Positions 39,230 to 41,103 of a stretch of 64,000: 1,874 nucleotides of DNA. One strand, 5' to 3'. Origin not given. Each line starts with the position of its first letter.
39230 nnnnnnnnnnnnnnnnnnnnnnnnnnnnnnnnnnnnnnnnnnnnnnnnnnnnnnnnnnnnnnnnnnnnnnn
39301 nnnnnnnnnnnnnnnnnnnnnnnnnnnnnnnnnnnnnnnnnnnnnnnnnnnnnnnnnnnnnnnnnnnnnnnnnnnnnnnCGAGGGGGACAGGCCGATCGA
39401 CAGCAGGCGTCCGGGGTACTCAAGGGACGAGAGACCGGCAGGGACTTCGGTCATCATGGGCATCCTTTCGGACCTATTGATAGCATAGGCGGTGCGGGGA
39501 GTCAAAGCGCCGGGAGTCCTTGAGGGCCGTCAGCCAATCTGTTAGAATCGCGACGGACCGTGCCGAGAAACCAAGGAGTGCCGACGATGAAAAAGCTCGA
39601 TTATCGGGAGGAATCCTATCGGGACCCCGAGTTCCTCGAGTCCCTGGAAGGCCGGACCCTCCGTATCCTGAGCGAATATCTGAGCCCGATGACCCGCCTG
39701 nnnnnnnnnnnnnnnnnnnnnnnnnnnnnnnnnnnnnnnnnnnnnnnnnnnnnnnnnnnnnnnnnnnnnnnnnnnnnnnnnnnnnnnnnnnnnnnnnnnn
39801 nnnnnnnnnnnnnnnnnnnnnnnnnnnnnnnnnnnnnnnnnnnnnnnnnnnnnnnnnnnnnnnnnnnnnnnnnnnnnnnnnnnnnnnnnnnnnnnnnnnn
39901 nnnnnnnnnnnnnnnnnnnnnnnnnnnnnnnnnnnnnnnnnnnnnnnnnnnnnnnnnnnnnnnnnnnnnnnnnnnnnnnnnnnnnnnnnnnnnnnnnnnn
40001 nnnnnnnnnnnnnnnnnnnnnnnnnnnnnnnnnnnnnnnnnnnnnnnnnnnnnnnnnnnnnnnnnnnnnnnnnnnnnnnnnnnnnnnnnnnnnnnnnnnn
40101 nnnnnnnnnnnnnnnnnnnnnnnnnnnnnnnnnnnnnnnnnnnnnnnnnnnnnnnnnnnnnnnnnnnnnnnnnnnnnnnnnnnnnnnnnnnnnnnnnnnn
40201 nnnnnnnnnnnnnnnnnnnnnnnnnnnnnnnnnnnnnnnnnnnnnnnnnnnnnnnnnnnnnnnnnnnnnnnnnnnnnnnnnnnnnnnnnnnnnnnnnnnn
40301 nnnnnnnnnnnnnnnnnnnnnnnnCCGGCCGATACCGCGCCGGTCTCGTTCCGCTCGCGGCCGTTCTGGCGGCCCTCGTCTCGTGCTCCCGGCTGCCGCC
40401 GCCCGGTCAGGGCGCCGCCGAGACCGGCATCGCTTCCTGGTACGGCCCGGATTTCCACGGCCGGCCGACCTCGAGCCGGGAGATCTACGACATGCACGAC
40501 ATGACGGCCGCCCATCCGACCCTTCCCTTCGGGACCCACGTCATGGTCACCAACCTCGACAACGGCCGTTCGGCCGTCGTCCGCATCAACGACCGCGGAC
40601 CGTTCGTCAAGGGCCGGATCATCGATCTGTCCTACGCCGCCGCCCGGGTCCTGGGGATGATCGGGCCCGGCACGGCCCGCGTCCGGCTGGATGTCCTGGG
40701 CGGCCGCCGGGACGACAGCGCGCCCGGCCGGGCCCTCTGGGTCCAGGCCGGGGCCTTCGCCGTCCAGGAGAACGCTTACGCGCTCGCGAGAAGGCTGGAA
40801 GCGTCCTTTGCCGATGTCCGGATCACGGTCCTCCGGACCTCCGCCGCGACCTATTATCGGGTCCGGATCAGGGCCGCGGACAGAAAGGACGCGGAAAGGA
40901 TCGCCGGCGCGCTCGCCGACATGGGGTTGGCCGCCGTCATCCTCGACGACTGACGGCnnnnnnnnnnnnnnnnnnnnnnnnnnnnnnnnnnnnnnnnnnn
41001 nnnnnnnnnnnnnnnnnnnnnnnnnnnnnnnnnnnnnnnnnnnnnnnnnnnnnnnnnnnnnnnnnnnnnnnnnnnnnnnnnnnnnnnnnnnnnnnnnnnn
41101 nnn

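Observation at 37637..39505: Archaeal-style split PurH: PurO-type IMP cyclohydrolase followed by a stand-alone AICARFT domain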

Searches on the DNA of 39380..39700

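Call 39: search_rna_families(source=window, start=39380, end=39700, threshold=evalue, max_evalue=1)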
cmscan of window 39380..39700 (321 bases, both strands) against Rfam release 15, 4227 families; matches with E-value up to 1: 0.
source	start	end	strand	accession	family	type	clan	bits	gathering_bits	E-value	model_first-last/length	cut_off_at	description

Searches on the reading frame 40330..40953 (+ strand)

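Call 20: search_protein_families(library=pfam, proteins=[window:40330-40953:+], max_evalue=0.001)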
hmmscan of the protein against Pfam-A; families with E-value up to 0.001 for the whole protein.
window:40330-40953:+ (207 aa): 2 families
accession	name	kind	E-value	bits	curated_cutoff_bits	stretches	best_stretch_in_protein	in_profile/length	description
PF03330.24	DPBB_1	-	2.6e-26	92.1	28.8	1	31-119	2-82/83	Lytic transglycolase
PF05036.18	SPOR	-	9.6e-10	39.1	21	1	135-204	4-74/76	SPOR domain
